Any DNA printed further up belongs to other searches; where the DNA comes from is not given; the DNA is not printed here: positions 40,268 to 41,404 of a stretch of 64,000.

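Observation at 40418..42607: Single-polypeptide fusion of a TadZ/CpaE-like ParA ATPase with the TadA/CpaF secretion ATPase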

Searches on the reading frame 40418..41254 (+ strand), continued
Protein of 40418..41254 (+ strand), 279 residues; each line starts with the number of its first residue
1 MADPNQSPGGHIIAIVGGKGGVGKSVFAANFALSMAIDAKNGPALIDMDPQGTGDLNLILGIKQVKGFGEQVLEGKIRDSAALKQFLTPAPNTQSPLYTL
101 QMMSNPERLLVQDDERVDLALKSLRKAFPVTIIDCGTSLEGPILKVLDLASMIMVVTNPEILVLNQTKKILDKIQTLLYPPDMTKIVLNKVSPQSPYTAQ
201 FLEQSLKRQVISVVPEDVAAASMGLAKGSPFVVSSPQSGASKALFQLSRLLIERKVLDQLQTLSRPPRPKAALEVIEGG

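Call 32: find_encoding_contigs(protein=P0154, flank=6000, max_places=2)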
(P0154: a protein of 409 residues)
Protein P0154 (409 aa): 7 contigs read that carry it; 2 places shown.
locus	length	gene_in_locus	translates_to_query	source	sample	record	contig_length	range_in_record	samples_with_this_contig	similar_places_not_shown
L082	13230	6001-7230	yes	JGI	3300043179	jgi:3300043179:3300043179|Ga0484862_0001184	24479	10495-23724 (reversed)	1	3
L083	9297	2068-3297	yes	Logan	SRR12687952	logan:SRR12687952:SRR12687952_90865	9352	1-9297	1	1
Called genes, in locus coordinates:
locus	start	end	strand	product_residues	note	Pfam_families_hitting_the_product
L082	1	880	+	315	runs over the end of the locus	PF00551:Formyl_trans_N, PF02911:Formyl_trans_C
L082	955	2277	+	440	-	PF01029:NusB, PF22458:RsmF-B_ferredox, PF01189:Methyltr_RsmB-F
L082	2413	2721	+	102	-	PF12837:Fer4_6 (faint), PF13183:Fer4_8 (faint), PF13237:Fer4_10 (faint), PF14697:Fer4_21 (faint), PF12838:Fer4_7, PF13484:Fer4_16 (faint), PF12797:Fer4_2 (weak), PF00037:Fer4 (weak)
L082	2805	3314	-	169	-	PF08534:Redoxin, PF00578:AhpC-TSA, PF00085:Thioredoxin (weak), PF13098:Thioredoxin_2 (weak), PF13905:Thioredoxin_8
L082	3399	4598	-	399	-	PF00493:MCM, PF01078:Mg_chelatase (faint), PF00158:Sigma54_activat (weak), PF00004:AAA, PF07724:AAA_2, PF07728:AAA_5 (weak), PF10431:ClpB_D2-small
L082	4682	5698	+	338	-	PF03193:RsgA_GTPase, PF01926:MMR_HSR1 (faint)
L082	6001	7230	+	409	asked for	PF01656:CbiA, PF06564:CBP_BcsQ, PF10609:ParA, PF13614:AAA_31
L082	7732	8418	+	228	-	PF00072:Response_reg, PF00196:GerE, PF08281:Sigma70_r4_2 (weak), PF13384:HTH_23 (faint)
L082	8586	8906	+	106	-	-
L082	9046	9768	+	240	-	PF00072:Response_reg, PF00196:GerE, PF04545:Sigma70_r4 (faint), PF08281:Sigma70_r4_2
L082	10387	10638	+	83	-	PF00550:PP-binding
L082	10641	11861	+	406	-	PF00109:ketoacyl-synt, PF02801:Ketoacyl-synt_C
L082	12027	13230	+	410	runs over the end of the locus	PF00109:ketoacyl-synt, PF02801:Ketoacyl-synt_C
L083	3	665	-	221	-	?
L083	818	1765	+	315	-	PF03193:RsgA_GTPase, PF01926:MMR_HSR1 (faint)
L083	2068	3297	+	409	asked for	PF01656:CbiA, PF06564:CBP_BcsQ, PF10609:ParA, PF13614:AAA_31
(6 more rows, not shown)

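Call 33: find_encoding_contigs(protein=P0162, flank=6000, max_places=2)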
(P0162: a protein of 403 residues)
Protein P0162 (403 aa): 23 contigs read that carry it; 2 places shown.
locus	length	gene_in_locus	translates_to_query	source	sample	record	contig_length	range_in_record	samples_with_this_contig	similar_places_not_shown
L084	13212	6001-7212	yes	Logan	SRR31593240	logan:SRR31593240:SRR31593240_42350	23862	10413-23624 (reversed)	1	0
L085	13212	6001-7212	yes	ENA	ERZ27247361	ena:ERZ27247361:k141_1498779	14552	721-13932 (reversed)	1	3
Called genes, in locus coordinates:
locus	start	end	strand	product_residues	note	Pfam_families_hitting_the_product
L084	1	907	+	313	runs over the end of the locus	PF04307:YdjM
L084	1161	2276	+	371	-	PF03734:YkuD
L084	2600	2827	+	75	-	PF02643:DUF192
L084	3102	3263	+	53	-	PF04964:Flp_Fap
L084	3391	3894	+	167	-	PF01478:Peptidase_A24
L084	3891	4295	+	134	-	PF07811:TadE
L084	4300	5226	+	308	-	PF13400:Tad (weak), PF09977:Tad_C (weak)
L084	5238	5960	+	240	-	PF08666:SAF, PF16976:RcpC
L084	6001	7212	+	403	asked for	PF00072:Response_reg, PF01656:CbiA, PF06564:CBP_BcsQ (faint), PF09140:MipZ (faint), PF10609:ParA, PF13614:AAA_31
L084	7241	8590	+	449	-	PF00437:T2SSE, PF27713:UCP018868 (weak)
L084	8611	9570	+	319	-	PF00482:T2SSF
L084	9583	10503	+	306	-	PF00482:T2SSF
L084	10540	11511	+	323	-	PF00041:fn3, PF16656:Pur_ac_phosph_N (faint), PF23376:Fn3_VIN3 (faint), PF25059:FN3_DSCAM-DSCAML_C (faint), PF24489:Ig_J_second (faint), PF28033:Fn3_ROS1 (faint), PF00041:fn3, PF07833:Cu_amine_oxidN1 (weak)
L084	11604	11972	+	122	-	-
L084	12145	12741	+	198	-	PF07638:Sigma70_ECF (weak), PF04542:Sigma70_r2, PF08281:Sigma70_r4_2, PF04545:Sigma70_r4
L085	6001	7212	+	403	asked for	PF00072:Response_reg, PF01656:CbiA, PF06564:CBP_BcsQ (faint), PF09140:MipZ (faint), PF10609:ParA, PF13614:AAA_31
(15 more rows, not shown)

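Call 49: predict_structure(alignment_id=A1)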
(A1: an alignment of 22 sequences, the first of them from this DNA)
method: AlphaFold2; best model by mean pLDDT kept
length: 266 residues; sequences in the alignment: 22
mean_pLDDT: 89.4   pTM: 0.89
mean pLDDT of the five models: 89.4, 87.8, 84.7, 84.2, 83.7
residues with pLDDT >= 90: 190; 70-90: 58; 50-70: 12; < 50: 6
segments of 3 or more residues with pLDDT < 50: 1-6
pLDDT, mean of each block of 10 residues (from residue 1): 54 87 88 94 92 87 93 93 95 90 92 95 95 93 94 91 77 91 92 85 92 91 90 94 96 93 71
secondary structure, 60 per line:
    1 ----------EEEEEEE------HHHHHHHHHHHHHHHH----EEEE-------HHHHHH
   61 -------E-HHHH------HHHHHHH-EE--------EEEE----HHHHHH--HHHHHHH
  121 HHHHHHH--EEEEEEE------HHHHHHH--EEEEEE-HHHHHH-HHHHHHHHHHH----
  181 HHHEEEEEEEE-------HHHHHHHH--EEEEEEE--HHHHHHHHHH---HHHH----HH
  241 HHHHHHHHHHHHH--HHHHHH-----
elements in order: E11-17 H24-39 E44-47 H55-60 H70-73 H80-86 E98-101 H106-111 H114-127 E130-136 H143-149 E152-157 H159-164 H166-176 E184-191 H199-206 E209-215 H218-227 H231-234 H239-253 H256-261

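Call 51: fold_search(model_id=the predicted structure, library=pdb)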
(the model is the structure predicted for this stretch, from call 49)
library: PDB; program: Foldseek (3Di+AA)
matches with E <= 10: 1577; with E <= 0.001: 347
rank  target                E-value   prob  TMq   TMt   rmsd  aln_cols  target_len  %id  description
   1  3ea0_A                9.7e-15  1.00  0.78  0.86   2.7       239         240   22  Crystal Structure of ParA Family ATPase from Chlorobium tepidum TLS (released 2008-09-23)
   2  3ea0_B                6.6e-14  1.00  0.78  0.85   2.8       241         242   22  Crystal Structure of ParA Family ATPase from Chlorobium tepidum TLS (released 2008-09-23)
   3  1hyq                  9.4e-14  1.00  0.76  0.86   2.8       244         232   23  MIND BACTERIAL CELL DIVISION REGULATOR FROM A. FULGIDUS (released 2001-03-14)
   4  4v02_A                4.2e-13  1.00  0.76  0.82   2.7       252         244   21  MinC:MinD cell division protein complex, Aquifex aeolicus (released 2015-01-14)
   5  4v02_B                4.2e-13  1.00  0.75  0.82   2.8       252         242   21  MinC:MinD cell division protein complex, Aquifex aeolicus (released 2015-01-14)
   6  4rz2_A                7.6e-13  1.00  0.71  0.73   5.0       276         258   21  Crystal structure of the MinD-like ATPase FlhG (released 2015-03-04)
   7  4v03_A                1.5e-12  1.00  0.73  0.82   2.9       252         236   21  MinD cell division protein, Aquifex aeolicus (released 2015-01-14)
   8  4rz2_B                2.0e-12  1.00  0.70  0.73   4.8       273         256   20  Crystal structure of the MinD-like ATPase FlhG (released 2015-03-04)
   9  1g3q                  2.3e-12  1.00  0.73  0.81   3.4       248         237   26  CRYSTAL STRUCTURE ANALYSIS OF PYROCOCCUS FURIOSUS CELL DIVISION ATPASE MIND (released 2001-04-21)
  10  4v03_B                5.4e-12  1.00  0.74  0.83   2.9       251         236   22  MinD cell division protein, Aquifex aeolicus (released 2015-01-14)
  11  8ray_A                1.2e-11  1.00  0.70  0.73   4.1       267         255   27  ParA in complex with ATP (released 2025-03-26)
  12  1ion                  1.8e-11  1.00  0.73  0.79   4.5       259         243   24  THE SEPTUM SITE-DETERMINING PROTEIN MIND COMPLEXED WITH MG-ADP FROM PYROCOCCUS HORIKOSHII OT3 (released 2001-09-26)
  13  5j1j_B                1.8e-11  1.00  0.73  0.78   3.2       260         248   20  Structure of FleN-AMPPNP complex (released 2017-03-29)
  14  5j1j_A                7.0e-11  1.00  0.73  0.71   3.4       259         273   20  Structure of FleN-AMPPNP complex (released 2017-03-29)
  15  4rz3_A                7.4e-11  1.00  0.69  0.74   3.7       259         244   20  Crystal structure of the MinD-like ATPase FlhG (released 2015-03-04)
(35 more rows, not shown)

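Call 52: find_encoding_contigs(protein=P0143, flank=6000, max_places=1)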
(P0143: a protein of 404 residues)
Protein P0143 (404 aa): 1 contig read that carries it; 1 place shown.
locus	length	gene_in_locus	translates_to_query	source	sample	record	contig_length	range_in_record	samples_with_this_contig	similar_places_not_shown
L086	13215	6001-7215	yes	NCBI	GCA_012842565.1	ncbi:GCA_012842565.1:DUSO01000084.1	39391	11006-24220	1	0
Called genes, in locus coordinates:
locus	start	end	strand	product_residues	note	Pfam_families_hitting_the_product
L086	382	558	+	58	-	PF04964:Flp_Fap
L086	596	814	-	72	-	-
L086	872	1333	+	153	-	PF07811:TadE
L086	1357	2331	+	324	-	PF13400:Tad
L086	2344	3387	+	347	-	PF08666:SAF (weak), PF16976:RcpC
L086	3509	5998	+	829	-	PF13629:T2SS-T3SS_pil_N, PF21934:Yop-YscD_ppl_3rd (faint), PF04972:BON (weak), PF00263:Secretin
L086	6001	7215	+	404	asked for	PF00072:Response_reg, PF01656:CbiA, PF02374:ArsA_ATPase (faint), PF09140:MipZ (weak), PF10609:ParA, PF13614:AAA_31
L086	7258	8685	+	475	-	PF00437:T2SSE, PF27713:UCP018868 (weak)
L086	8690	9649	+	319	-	PF00482:T2SSF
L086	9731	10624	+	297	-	PF00482:T2SSF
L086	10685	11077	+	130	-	PF02643:DUF192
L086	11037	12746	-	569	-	PF02690:Na_Pi_cotrans, PF01895:PhoU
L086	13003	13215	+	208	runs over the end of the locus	PF04309:G3P_antiterm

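Call 53: find_encoding_contigs(protein=P0147, flank=6000, max_places=1)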
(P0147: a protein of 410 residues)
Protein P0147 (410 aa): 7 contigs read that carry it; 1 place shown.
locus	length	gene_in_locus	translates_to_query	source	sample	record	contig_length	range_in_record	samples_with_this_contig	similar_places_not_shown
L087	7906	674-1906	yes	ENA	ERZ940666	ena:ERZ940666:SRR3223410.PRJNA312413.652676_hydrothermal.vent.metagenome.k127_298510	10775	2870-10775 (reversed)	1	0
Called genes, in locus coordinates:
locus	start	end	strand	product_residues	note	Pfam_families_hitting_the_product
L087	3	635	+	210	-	?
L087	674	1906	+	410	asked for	PF00072:Response_reg, PF01656:CbiA, PF06564:CBP_BcsQ (faint), PF10609:ParA, PF13614:AAA_31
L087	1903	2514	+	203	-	PF01478:Peptidase_A24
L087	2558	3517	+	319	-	PF00482:T2SSF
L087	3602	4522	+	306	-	PF00482:T2SSF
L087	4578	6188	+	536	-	PF06051:DUF928 (faint), PF00515:TPR_1 (faint), PF07719:TPR_2 (faint), PF13174:TPR_6 (faint), PF13414:TPR_11 (faint), PF13432:TPR_16 (weak), PF13424:TPR_12 (weak), PF01476:LysM, +5 more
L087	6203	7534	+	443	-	PF00437:T2SSE, PF27713:UCP018868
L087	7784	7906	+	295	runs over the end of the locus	PF01680:SOR_SNZ, PF05690:ThiG (weak)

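Call 54: find_encoding_contigs(protein=P0152, flank=6000, max_places=1)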
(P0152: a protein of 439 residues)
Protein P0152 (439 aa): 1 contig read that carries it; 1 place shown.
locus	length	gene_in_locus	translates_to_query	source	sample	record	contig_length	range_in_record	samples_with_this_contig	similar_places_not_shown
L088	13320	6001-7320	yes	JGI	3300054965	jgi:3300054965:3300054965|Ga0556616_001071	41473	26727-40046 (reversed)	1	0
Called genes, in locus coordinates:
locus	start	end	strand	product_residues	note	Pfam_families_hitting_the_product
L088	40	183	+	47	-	-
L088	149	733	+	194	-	PF00025:Arf (weak)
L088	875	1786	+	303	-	PF01791:DeoC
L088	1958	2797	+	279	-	PF00072:Response_reg, PF00196:GerE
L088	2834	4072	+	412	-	PF07730:HisKA_3, PF02518:HATPase_c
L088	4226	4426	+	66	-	-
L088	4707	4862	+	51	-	PF04964:Flp_Fap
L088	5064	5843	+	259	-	-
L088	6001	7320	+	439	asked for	PF00072:Response_reg, PF09140:MipZ (weak), PF10609:ParA, PF13614:AAA_31, PF01656:CbiA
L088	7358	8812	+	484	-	PF00437:T2SSE, PF27713:UCP018868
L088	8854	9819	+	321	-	PF00482:T2SSF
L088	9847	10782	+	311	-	PF00482:T2SSF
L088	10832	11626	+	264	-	PF03734:YkuD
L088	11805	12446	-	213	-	-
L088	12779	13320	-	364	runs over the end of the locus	PF00376:MerR, PF13411:MerR_1, PF02607:B12-binding_2, PF02310:B12-binding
